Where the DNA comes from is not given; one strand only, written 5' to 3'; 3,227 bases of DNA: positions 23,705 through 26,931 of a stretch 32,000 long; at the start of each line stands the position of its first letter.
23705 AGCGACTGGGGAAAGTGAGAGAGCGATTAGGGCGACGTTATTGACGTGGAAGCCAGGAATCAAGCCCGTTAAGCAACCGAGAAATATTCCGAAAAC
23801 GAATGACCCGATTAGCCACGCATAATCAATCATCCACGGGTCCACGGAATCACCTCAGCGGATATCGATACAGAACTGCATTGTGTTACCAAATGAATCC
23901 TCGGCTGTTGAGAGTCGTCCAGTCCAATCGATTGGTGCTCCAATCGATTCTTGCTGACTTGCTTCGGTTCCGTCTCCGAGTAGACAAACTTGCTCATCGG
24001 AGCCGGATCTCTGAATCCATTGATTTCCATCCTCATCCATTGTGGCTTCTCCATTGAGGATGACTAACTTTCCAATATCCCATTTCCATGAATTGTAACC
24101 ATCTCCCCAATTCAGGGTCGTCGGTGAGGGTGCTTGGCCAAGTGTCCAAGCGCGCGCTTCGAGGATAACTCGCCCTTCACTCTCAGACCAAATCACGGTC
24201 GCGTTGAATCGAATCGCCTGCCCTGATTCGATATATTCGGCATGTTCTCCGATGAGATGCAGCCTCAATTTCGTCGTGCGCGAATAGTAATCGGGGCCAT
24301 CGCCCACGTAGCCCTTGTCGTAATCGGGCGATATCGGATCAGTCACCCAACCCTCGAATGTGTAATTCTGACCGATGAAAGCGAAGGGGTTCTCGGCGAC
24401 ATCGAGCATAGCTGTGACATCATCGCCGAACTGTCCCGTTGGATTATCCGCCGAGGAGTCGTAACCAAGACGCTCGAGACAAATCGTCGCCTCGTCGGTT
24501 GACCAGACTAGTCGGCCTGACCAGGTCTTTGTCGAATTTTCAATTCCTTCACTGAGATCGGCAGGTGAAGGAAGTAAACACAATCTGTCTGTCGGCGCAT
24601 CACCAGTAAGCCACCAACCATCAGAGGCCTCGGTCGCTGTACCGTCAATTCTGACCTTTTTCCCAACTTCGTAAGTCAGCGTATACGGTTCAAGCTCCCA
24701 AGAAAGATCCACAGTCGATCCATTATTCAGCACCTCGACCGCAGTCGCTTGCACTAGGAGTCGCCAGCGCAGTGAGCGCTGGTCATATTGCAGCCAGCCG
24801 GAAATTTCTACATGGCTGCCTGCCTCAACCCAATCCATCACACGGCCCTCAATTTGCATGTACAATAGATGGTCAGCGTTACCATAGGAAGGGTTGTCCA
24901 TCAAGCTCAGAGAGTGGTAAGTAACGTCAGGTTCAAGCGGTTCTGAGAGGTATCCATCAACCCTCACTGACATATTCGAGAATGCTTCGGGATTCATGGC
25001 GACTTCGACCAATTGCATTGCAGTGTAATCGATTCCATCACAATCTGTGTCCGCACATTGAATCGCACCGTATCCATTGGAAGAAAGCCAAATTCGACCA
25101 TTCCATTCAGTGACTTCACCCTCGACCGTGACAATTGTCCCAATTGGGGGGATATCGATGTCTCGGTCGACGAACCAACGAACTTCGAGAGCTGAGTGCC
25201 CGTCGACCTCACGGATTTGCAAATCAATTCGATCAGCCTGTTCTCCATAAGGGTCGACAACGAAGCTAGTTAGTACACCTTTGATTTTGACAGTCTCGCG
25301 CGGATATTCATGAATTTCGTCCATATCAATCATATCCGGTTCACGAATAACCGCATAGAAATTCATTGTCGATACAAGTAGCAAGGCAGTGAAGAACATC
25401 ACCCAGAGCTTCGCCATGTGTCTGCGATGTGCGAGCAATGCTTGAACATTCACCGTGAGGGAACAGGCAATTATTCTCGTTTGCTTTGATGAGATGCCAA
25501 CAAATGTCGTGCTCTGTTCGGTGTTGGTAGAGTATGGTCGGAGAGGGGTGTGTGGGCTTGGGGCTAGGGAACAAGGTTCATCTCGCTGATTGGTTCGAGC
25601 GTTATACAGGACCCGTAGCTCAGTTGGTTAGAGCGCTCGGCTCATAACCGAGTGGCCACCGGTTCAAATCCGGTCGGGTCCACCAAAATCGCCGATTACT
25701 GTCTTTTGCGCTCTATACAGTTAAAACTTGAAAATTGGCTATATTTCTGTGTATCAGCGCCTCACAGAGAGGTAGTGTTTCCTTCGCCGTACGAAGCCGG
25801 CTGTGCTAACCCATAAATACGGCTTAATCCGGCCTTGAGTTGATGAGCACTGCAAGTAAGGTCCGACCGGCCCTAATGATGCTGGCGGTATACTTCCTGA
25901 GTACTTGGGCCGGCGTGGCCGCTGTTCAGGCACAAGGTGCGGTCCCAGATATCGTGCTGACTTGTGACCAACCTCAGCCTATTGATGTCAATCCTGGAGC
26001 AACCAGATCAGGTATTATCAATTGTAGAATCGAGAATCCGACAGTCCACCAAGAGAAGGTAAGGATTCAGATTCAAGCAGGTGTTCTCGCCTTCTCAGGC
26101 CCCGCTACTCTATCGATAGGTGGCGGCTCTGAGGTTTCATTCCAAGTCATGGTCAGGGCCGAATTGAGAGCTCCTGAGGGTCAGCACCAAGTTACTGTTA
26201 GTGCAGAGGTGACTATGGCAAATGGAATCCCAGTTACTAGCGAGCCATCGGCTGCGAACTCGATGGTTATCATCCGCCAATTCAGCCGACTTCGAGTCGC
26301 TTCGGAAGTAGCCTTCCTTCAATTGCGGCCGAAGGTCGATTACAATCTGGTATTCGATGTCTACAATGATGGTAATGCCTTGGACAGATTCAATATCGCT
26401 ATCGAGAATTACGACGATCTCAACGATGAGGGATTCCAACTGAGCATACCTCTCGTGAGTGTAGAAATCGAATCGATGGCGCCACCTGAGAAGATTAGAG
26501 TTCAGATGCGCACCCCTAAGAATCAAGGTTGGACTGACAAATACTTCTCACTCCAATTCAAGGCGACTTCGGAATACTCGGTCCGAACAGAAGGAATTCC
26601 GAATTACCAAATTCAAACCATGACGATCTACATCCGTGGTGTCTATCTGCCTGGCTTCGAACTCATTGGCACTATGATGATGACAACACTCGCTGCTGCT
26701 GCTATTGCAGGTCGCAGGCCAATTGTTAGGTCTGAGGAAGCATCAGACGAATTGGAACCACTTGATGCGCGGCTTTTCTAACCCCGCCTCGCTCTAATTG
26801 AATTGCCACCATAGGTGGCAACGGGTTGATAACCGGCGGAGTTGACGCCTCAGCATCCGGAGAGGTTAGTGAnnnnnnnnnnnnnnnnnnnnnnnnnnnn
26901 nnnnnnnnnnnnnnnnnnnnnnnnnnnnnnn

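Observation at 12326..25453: Six-gene co-directional cluster as a candidate surface system for harvesting extracellular nucleic acid and/or phospholipid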

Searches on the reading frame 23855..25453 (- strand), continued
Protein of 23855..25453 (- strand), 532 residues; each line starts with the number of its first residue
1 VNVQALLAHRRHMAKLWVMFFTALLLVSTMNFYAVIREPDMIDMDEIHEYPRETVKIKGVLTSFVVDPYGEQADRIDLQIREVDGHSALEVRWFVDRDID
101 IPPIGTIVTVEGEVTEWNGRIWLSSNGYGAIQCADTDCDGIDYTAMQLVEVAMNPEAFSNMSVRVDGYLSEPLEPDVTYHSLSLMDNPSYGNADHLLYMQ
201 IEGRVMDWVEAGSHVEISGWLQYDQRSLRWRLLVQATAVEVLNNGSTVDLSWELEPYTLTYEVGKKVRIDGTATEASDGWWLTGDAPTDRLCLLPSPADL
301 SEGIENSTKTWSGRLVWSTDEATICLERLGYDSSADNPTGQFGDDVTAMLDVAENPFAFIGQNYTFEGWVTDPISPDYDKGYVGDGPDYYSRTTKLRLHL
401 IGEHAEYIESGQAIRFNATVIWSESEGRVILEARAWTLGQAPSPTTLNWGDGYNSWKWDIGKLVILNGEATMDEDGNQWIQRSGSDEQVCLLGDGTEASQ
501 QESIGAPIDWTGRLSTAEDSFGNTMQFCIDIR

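Call 75: search_solved_structures(query=A2, max_evalue=1)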
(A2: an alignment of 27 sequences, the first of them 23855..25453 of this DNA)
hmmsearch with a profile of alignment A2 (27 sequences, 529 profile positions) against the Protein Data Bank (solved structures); distinct sequences matched with E-value up to 1: 1.
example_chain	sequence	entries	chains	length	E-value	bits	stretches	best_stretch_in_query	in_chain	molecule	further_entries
6i52_B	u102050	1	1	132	0.046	15.2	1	72-122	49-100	Replication factor A protein 2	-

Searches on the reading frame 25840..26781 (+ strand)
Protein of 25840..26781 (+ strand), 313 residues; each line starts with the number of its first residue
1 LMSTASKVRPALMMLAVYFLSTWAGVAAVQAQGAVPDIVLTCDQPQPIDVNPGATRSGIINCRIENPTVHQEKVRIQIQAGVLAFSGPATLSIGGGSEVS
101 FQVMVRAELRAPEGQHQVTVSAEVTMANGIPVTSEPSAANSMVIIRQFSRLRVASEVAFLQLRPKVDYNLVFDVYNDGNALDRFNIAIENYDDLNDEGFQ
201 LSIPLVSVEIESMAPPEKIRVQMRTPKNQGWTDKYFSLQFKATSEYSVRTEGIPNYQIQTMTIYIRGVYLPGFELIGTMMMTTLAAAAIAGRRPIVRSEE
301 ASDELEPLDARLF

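Call 5: search_protein_families(library=pfam, proteins=[window:25840-26781:+], max_evalue=0.01)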
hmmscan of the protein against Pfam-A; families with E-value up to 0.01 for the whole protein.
window:25840-26781:+ (313 aa): 1 family
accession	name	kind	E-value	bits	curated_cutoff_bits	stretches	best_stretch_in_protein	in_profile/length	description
PF11614.14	FixG_C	-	0.001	19.7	25.6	0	63-133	38-111/119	IG-like fold at C-terminal of FixG, putative oxidoreductase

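Call 16: search_protein_families(library=ncbifam, proteins=[window:25840-26781:+], max_evalue=0.01)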
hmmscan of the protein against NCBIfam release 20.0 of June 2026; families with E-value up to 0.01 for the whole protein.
window:25840-26781:+ (313 aa): 1 family
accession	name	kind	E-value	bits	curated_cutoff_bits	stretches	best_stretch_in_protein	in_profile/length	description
NF041740.1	choice_anch_T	equivalog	6.2e-78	261.5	70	1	13-264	2-259/259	choice-of-anchor T family protein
